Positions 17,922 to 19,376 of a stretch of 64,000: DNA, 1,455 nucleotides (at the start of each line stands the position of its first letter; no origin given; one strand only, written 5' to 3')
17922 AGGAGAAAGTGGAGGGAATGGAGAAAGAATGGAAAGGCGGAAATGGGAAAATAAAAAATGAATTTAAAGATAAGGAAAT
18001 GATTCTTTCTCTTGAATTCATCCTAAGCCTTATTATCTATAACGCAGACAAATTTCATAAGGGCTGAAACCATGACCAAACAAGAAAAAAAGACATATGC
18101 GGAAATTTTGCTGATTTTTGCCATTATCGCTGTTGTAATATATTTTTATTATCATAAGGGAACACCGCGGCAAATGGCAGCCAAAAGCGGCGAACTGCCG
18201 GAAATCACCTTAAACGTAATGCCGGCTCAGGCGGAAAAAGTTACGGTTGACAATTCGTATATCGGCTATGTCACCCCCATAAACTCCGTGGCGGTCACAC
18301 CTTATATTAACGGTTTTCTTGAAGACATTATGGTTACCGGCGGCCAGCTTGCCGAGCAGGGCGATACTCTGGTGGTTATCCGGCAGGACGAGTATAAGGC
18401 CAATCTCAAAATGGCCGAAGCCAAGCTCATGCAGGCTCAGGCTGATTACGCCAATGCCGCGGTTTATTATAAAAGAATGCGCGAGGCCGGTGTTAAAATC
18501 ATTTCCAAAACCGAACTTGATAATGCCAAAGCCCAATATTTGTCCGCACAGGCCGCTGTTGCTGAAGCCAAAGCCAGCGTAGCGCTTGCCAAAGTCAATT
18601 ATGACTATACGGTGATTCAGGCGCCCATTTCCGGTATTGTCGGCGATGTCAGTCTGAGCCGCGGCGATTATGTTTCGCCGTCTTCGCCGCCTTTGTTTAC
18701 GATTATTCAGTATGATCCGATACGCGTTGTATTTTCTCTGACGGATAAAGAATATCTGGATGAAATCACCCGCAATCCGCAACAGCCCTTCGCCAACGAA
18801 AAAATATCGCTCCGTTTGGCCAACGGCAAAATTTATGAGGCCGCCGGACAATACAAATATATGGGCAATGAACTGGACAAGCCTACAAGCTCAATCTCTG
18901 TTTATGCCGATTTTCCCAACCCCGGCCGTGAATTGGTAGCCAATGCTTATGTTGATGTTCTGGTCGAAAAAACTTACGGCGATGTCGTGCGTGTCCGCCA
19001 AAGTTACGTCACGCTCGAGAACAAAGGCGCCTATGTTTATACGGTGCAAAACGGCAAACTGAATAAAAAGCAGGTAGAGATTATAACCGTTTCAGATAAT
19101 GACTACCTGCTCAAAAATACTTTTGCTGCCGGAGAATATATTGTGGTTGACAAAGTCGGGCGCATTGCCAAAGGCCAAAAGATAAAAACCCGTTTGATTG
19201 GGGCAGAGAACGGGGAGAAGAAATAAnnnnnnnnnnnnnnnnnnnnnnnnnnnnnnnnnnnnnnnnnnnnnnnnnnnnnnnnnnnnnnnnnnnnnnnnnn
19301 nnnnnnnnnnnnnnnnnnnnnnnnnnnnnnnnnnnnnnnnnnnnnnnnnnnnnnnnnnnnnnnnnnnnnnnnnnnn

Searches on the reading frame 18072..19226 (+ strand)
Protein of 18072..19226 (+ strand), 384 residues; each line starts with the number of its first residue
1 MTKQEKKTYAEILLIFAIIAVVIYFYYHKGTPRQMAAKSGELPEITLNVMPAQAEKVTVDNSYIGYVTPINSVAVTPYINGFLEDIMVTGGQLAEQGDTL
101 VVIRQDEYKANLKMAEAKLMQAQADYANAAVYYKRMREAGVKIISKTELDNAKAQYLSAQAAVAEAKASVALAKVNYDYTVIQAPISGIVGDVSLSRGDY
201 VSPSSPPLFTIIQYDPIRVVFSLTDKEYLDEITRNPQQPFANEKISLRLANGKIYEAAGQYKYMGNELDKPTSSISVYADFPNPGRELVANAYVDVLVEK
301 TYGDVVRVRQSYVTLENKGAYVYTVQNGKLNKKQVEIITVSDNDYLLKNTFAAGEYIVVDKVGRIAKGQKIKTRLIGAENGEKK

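Call 72: search_protein_families(library=pfam, proteins=[window:18072-19226:+], max_evalue=0.001)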
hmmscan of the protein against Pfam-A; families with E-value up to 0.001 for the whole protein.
window:18072-19226:+ (384 aa): 3 families
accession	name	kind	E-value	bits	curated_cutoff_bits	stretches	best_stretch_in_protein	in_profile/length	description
PF16576.10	HlyD_D23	-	1.5e-10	41.2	30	1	74-294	21-214/214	Barrel-sandwich domain of CusB or HlyD membrane-fusion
PF13437.12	HlyD_3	-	4.8e-09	37.3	22.2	1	181-284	1-96/106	HlyD family secretion protein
PF13533.13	Biotin_lipoyl_2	-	0.00028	21.1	29.8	0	182-202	3-23/32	Biotin-lipoyl like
